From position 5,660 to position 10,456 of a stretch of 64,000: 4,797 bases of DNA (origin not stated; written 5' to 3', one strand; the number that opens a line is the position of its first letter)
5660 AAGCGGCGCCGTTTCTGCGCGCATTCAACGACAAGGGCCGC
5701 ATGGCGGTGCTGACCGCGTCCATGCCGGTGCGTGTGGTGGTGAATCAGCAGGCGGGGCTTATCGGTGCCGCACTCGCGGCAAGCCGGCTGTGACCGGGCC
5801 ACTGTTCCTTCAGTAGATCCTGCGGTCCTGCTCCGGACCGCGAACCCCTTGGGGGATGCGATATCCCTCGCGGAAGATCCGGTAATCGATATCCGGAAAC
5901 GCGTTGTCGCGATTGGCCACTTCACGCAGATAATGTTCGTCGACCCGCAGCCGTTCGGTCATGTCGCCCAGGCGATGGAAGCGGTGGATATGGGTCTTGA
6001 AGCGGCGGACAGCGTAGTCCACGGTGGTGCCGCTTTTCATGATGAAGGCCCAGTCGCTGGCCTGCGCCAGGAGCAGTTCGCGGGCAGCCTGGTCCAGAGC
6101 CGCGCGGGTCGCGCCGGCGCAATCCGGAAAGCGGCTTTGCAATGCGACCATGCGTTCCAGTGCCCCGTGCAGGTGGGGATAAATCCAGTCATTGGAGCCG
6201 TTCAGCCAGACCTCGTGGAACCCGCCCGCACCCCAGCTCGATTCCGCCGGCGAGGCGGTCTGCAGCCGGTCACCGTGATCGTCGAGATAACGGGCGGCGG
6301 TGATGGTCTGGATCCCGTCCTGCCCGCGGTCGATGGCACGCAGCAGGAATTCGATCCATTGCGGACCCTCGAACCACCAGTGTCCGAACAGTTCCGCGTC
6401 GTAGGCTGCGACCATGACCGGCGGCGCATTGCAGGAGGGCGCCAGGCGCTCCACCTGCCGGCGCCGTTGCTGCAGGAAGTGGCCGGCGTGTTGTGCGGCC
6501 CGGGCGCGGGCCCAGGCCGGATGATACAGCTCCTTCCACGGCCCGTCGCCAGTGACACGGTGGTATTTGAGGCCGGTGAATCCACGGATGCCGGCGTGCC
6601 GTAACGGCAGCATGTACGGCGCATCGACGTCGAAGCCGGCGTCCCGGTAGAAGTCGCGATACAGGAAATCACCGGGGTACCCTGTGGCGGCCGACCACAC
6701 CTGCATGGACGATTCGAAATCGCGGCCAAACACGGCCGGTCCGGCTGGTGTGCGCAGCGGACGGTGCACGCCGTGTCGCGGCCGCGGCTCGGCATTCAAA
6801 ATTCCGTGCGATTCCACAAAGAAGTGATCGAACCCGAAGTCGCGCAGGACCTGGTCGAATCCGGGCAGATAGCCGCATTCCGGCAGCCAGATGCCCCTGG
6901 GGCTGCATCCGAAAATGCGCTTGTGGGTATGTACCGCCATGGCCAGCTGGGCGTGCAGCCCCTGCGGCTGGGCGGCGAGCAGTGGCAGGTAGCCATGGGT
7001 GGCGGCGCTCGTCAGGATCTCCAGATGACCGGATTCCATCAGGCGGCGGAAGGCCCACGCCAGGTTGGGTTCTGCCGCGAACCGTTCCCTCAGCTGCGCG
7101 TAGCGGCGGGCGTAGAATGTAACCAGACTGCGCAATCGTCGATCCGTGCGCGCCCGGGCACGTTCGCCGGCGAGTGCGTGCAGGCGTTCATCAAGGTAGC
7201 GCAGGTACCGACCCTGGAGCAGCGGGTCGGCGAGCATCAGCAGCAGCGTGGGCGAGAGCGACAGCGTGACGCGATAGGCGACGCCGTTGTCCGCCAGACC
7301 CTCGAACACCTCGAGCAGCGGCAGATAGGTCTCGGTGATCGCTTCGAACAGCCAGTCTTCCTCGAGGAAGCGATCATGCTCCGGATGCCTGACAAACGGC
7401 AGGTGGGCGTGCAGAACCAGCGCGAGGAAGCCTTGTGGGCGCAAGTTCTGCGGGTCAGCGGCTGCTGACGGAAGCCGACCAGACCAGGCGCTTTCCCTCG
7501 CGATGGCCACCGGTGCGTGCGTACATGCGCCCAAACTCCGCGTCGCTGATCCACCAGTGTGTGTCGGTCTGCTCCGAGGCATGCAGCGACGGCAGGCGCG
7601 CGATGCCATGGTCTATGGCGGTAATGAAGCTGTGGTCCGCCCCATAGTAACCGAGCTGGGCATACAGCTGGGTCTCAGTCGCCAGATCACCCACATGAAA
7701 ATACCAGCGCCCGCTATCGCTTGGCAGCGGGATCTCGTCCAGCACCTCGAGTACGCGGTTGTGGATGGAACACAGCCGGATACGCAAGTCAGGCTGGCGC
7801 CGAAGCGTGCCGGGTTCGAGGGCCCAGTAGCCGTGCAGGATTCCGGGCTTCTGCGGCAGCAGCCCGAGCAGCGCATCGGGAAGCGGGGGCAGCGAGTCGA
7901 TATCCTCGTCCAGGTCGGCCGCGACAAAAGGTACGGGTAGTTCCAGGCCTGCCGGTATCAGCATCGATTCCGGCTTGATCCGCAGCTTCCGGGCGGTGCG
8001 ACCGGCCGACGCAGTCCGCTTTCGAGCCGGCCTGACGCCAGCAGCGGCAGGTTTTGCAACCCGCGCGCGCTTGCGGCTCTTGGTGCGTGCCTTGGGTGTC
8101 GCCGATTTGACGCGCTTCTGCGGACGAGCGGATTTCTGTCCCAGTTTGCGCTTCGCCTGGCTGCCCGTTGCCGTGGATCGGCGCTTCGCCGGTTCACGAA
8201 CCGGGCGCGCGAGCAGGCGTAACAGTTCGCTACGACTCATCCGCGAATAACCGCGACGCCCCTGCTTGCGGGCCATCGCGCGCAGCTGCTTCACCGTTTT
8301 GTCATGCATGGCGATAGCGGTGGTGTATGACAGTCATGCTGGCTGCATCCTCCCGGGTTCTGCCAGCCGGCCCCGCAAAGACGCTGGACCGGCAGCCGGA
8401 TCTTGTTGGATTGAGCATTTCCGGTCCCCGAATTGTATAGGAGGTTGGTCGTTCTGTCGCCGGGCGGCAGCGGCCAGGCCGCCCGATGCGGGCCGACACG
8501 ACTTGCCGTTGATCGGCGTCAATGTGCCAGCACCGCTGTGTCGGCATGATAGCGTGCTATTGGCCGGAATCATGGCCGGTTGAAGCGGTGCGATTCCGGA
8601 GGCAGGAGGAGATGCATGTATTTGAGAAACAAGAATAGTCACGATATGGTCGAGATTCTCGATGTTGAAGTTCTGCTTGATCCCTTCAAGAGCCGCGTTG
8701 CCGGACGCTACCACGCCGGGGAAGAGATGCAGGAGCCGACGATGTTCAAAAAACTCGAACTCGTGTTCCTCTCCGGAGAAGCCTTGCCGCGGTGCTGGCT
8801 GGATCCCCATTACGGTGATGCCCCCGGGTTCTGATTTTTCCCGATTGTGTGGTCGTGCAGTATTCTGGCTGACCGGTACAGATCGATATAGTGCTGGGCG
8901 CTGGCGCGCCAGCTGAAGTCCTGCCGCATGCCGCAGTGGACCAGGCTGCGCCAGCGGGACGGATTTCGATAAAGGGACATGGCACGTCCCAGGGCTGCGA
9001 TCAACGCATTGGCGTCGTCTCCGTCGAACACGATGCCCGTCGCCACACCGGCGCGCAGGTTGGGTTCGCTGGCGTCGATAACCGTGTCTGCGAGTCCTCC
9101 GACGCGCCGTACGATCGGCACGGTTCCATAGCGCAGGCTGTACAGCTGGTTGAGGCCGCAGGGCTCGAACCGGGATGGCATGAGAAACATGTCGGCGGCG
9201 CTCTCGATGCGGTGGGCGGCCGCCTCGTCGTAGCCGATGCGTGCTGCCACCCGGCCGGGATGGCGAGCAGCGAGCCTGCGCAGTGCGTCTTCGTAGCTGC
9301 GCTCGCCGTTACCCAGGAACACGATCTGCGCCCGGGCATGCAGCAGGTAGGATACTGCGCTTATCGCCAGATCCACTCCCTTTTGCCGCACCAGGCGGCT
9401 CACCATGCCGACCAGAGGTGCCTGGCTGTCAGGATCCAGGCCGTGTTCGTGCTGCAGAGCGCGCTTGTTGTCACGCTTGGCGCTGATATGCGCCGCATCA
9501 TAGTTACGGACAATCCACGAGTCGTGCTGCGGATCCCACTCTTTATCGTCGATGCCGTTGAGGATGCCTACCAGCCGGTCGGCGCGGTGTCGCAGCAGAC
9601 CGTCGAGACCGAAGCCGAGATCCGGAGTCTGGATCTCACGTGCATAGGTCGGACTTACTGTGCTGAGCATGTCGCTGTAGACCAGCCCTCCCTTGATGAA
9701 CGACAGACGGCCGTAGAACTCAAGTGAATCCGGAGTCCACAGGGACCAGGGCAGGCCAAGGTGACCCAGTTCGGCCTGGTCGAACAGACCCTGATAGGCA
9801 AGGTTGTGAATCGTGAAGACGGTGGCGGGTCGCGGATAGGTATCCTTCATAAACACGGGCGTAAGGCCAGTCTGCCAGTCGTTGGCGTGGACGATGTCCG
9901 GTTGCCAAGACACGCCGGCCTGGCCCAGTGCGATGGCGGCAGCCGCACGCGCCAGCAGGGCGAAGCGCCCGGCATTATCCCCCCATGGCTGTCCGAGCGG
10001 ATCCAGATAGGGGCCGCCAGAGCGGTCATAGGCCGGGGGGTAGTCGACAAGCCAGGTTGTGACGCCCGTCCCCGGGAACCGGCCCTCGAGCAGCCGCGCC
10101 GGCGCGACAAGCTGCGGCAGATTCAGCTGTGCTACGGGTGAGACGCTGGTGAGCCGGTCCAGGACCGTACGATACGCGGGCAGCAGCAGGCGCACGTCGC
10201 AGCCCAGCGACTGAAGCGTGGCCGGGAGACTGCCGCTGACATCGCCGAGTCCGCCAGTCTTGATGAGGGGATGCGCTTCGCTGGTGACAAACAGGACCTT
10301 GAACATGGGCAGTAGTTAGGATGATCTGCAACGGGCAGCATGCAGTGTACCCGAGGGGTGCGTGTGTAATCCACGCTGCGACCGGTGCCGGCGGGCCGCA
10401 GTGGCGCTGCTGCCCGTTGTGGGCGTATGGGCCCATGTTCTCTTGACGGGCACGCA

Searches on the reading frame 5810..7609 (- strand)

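Call 49: search_protein_families(library=pfam, proteins=[window:5810-7609:-], max_evalue=0.00001)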
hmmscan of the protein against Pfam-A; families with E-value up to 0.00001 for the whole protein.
window:5810-7609:- (599 aa): 2 families
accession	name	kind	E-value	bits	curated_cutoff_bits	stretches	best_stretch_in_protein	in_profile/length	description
PF09210.16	BE_C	-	1.7e-36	125.1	25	1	479-579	1-101/101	1,4-alpha-glucan branching enzyme, C-terminal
PF03065.20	Glyco_hydro_57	-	1e-30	107.5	21.2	1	63-364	1-254/291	Glycosyl hydrolase family 57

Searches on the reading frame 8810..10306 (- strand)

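Call 49: search_protein_families(library=pfam, proteins=[window:8810-10306:-], max_evalue=0.00001)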
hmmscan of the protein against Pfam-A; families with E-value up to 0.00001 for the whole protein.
window:8810-10306:- (498 aa): 5 families
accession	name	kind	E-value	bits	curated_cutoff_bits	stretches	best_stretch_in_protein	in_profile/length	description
PF08323.17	Glyco_transf_5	-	1.9e-77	260.7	22.7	1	3-240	1-239/239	Starch synthase catalytic domain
PF00534.26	Glycos_transf_1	-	6.3e-16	58.8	26.4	1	293-452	12-165/172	Glycosyl transferases group 1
PF13692.12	Glyco_trans_1_4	-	1.5e-13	51.6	27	1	297-443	2-140/142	Glycosyl transferases group 1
PF20706.3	GT4-conflict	-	3.2e-06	26.8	26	1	294-471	195-383/385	Family 4 Glycosyltransferase in conflict systems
PF13579.12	Glyco_trans_4_4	-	3.9e-06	27.7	29.7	1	18-173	1-108/158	Glycosyl transferase 4-like domain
